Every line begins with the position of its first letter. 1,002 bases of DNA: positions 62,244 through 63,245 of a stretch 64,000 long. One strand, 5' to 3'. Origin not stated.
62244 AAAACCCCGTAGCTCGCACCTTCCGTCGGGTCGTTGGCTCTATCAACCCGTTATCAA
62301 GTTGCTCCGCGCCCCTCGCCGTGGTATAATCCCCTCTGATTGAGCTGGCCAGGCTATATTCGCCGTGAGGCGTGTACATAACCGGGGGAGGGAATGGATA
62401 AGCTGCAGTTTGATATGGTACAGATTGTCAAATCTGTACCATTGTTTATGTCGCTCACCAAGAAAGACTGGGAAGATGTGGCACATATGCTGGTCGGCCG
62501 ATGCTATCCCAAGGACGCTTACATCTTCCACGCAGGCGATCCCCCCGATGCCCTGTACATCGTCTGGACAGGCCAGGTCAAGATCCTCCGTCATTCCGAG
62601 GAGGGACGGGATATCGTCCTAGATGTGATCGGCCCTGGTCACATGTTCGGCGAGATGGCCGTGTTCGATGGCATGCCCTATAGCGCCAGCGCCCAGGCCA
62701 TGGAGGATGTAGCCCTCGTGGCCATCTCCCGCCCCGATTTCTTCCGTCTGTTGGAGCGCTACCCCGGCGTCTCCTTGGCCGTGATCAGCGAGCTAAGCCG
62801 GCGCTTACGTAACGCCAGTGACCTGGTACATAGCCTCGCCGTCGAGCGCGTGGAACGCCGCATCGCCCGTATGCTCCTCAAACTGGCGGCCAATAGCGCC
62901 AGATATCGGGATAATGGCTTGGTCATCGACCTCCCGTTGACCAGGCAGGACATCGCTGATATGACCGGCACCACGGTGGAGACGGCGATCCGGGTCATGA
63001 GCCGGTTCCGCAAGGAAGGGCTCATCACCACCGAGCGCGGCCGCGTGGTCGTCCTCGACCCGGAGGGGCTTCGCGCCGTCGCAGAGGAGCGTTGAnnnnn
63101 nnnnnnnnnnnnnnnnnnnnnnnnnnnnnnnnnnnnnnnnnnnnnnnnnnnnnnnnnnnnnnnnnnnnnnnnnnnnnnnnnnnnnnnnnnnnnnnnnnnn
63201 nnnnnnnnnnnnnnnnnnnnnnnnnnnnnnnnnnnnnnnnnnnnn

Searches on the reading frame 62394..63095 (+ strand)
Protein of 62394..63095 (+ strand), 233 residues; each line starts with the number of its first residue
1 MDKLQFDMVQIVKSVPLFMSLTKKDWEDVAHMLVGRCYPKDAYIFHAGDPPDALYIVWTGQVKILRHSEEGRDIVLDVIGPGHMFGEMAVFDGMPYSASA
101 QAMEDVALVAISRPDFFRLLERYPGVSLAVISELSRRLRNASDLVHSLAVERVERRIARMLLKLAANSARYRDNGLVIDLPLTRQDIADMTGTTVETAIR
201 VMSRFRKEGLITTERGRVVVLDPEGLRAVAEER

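Call 84: search_protein_families(library=pfam, proteins=[window:62394-63095:+], max_evalue=0.05)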
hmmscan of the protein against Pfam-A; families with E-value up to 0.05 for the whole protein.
window:62394-63095:+ (233 aa): 7 families
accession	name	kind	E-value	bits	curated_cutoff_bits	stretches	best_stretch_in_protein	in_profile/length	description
PF00027.35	cNMP_binding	-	1e-28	99.6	27.5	1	37-123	3-89/89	Cyclic nucleotide-binding domain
PF13545.12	HTH_Crp_2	-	1.3e-22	80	27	1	156-228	2-69/70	Crp-like helix-turn-helix domain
PF00325.26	Crp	-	4e-11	42.9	21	1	180-211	1-32/32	Bacterial regulatory proteins, crp family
PF02082.26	Rrf2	-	0.0032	18.1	30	1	181-217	23-59/132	Iron-dependent Transcriptional regulator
PF13551.12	HTH_29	-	0.0048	17.4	28.1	0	183-212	14-46/64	Winged helix-turn helix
PF25213.1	HVO_A0261_N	-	0.012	15.9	35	1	180-217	23-60/86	HVO_A0261 N-terminal domain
PF13412.12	HTH_24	-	0.015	15.3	21.9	0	182-212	18-48/48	Winged helix-turn-helix DNA-binding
